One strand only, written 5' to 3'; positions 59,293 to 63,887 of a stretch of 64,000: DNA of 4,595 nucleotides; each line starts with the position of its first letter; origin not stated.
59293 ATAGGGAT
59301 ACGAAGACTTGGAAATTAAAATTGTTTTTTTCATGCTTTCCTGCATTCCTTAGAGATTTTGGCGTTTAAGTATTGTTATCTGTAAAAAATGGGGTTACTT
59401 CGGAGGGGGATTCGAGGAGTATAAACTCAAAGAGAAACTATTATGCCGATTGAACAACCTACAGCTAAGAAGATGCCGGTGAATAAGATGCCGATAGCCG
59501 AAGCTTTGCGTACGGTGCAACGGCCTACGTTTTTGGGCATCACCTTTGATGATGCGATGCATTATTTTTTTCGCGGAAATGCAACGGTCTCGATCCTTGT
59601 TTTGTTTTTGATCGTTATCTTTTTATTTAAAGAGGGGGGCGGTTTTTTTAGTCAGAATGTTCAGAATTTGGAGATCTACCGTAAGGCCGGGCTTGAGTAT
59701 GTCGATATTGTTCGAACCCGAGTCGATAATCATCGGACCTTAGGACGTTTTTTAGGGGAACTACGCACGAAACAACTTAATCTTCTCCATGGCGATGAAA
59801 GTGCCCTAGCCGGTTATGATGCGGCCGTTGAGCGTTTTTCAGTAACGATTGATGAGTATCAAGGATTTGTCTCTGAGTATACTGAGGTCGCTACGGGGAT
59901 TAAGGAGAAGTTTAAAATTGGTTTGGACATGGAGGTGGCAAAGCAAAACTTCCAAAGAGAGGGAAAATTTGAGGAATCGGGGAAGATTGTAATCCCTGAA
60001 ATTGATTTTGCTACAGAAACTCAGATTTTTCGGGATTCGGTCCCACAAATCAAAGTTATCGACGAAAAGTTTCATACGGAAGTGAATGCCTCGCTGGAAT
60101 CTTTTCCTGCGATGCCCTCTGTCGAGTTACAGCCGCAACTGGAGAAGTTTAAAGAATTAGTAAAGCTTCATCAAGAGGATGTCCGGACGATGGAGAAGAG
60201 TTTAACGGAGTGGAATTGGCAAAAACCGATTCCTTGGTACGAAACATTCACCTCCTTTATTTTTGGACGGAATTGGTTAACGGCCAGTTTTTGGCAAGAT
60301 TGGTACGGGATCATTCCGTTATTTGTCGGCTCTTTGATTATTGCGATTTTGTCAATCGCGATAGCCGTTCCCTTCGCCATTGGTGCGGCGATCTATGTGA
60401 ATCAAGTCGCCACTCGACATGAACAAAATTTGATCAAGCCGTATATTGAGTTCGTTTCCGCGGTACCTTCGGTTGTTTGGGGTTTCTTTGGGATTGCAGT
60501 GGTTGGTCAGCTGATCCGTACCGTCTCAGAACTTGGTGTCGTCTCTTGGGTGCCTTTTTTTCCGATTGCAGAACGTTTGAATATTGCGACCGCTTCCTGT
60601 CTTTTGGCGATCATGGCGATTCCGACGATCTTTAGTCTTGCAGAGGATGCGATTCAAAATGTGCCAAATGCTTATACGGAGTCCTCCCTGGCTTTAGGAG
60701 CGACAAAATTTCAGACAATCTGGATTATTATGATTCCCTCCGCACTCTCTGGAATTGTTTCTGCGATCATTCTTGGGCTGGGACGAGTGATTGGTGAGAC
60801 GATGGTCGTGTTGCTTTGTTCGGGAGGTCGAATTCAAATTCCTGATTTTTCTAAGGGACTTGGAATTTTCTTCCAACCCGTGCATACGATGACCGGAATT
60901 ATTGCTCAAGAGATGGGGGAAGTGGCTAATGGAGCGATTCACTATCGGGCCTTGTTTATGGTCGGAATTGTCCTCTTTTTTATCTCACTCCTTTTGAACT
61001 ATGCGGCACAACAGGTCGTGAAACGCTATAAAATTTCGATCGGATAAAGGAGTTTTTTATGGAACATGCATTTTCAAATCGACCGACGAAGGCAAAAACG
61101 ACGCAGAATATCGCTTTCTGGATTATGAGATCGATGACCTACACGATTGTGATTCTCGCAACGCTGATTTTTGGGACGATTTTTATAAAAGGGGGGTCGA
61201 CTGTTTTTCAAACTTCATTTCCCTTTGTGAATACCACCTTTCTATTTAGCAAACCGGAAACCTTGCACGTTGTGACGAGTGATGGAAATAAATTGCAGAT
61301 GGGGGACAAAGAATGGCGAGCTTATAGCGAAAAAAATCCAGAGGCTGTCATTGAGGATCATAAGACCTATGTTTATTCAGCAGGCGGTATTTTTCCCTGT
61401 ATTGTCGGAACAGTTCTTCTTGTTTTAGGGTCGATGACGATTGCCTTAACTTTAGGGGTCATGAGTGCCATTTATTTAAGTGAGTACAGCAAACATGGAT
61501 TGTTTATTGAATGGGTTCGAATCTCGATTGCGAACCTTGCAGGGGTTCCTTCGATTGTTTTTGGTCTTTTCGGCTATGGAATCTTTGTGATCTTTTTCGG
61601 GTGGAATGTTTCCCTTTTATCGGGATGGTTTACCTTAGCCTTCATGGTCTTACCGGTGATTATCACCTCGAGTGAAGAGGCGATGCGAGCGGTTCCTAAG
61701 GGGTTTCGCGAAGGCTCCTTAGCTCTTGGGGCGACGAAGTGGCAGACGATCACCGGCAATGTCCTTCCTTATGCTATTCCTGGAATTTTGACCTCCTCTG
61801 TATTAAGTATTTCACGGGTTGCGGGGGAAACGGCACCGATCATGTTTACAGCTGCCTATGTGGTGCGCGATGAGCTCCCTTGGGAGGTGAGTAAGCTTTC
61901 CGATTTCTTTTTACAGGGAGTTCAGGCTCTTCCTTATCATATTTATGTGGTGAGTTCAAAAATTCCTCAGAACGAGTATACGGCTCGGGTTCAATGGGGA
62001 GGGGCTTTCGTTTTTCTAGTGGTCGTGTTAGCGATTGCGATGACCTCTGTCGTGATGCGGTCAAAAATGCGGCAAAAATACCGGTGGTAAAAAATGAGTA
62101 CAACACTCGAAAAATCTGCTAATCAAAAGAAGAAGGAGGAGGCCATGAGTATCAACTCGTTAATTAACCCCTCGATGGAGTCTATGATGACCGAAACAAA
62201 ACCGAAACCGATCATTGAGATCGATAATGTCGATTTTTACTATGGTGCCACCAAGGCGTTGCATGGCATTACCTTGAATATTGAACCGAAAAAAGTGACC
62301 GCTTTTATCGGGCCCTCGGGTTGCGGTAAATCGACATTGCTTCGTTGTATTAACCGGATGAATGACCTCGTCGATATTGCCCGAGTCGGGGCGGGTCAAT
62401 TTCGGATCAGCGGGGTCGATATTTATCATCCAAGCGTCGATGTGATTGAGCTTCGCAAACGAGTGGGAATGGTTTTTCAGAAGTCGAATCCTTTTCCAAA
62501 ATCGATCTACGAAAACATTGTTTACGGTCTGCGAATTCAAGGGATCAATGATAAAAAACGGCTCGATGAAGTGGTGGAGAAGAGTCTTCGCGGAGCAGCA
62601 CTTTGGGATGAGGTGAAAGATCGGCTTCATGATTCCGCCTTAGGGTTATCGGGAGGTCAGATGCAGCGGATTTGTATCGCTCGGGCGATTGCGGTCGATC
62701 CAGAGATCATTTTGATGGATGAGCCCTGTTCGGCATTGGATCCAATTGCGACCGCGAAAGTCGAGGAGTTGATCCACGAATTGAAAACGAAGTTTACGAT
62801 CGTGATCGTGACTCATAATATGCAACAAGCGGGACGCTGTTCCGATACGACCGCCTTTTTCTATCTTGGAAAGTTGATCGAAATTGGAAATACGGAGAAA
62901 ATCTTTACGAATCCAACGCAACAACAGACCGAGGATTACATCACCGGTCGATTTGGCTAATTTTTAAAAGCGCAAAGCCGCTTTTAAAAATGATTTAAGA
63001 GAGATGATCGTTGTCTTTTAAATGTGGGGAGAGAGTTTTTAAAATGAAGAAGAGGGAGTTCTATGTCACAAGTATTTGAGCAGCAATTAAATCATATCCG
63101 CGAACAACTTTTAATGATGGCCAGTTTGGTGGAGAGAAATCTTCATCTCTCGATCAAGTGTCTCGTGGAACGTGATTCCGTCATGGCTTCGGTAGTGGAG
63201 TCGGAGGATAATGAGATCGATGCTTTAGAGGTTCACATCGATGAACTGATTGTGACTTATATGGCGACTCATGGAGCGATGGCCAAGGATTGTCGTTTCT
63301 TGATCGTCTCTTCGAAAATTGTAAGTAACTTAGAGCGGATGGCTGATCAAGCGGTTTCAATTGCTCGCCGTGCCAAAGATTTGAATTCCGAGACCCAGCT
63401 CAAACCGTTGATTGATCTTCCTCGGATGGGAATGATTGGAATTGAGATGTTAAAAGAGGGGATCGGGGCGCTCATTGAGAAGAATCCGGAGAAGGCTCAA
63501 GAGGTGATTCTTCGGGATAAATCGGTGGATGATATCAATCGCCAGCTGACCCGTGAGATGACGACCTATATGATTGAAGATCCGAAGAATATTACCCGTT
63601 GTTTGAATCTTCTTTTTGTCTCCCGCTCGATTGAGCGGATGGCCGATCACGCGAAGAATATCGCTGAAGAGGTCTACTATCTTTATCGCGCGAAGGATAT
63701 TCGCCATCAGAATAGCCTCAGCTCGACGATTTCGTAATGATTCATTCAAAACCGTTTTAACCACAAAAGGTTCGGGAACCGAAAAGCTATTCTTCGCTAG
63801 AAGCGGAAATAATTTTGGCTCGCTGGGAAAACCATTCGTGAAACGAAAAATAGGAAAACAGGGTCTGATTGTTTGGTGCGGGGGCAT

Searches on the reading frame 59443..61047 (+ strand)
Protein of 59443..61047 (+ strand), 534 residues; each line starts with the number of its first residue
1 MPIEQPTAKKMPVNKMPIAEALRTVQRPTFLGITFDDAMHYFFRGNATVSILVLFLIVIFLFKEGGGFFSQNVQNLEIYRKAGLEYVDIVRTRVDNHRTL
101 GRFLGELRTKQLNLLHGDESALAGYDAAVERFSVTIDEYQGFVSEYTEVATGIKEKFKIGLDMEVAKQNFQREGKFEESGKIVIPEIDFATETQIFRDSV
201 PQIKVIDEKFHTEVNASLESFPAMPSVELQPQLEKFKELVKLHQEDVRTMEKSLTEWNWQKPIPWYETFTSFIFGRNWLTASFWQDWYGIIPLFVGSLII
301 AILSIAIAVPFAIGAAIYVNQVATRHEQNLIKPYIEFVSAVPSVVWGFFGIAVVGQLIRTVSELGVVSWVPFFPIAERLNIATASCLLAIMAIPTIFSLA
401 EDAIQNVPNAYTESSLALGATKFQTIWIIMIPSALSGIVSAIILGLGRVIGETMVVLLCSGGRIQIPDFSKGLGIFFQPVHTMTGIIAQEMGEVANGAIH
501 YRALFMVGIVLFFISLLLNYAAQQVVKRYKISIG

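Call 76: search_protein_families(library=pfam, proteins=[window:59443-61047:+], max_evalue=0.001)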
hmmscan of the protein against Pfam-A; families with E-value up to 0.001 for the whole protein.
window:59443-61047:+ (534 aa): 1 family
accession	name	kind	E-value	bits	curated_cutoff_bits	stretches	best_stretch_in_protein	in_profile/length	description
PF00528.27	BPD_transp_1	-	3e-14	53.6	26.4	1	312-528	5-181/184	Binding-protein-dependent transport system inner membrane component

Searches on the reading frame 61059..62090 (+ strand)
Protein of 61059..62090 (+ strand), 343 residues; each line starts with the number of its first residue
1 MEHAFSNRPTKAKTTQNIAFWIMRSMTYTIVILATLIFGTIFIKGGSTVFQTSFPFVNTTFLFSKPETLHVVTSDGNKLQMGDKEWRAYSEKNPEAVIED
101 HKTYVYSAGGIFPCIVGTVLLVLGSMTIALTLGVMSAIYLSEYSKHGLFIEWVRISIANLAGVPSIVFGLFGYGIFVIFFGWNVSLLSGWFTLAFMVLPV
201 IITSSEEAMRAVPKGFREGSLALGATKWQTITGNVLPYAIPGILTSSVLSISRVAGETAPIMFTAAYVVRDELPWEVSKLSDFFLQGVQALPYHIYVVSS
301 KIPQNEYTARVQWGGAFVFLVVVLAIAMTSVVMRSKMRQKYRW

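Call 76: search_protein_families(library=pfam, proteins=[window:61059-62090:+], max_evalue=0.001)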
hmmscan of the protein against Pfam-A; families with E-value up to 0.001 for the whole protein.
window:61059-62090:+ (343 aa): 1 family
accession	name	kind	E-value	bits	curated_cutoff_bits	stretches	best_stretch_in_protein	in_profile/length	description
PF00528.27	BPD_transp_1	-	8.1e-15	55.5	26.4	1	130-327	2-165/184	Binding-protein-dependent transport system inner membrane component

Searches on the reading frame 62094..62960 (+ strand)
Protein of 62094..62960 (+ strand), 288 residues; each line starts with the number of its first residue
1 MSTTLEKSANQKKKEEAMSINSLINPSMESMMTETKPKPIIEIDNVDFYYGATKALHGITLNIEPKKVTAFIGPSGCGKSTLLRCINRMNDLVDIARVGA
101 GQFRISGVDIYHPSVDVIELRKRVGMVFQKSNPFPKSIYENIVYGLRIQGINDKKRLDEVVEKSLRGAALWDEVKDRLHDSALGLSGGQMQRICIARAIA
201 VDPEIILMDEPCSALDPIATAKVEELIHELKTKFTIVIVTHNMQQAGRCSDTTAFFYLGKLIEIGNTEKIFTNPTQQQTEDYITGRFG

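Call 76: search_protein_families(library=pfam, proteins=[window:62094-62960:+], max_evalue=0.001)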
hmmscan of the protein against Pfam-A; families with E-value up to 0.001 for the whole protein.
window:62094-62960:+ (288 aa): 8 families
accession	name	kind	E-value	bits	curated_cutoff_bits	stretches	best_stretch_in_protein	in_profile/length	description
PF00005.33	ABC_tran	-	7.9e-29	101.4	25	1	56-212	1-136/137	ABC transporter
PF13304.12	AAA_21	-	1.5e-09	38.8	27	1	68-115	1-49/304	AAA domain, putative AbiEii toxin, Type IV TA system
PF02463.25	SMC_N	-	2.1e-07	31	40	0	184-251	136-207/220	RecF/RecN/SMC N terminal domain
PF13401.12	AAA_22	-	9.2e-05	23.2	27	1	66-168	5-82/130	AAA domain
PF13476.12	AAA_23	-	0.00017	22.8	27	1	57-87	11-40/201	AAA domain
PF13555.12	AAA_29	-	0.00033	20.8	27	1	57-83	13-39/61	P-loop containing region of AAA domain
PF03193.22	RsgA_GTPase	-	0.00058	20.2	30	0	58-88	99-128/174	RsgA GTPase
PF20703.3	nSTAND1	-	0.00096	19.3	27.1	0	44-85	11-52/379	Novel STAND NTPase 1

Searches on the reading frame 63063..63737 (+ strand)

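Call 76: search_protein_families(library=pfam, proteins=[window:63063-63737:+], max_evalue=0.001)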
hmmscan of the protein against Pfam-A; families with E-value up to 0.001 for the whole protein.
window:63063-63737:+ (224 aa): 1 family
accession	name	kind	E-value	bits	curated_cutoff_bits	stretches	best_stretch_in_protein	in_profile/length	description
PF01895.24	PhoU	-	6.7e-40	135.8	23.5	2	120-204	2-89/89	PhoU domain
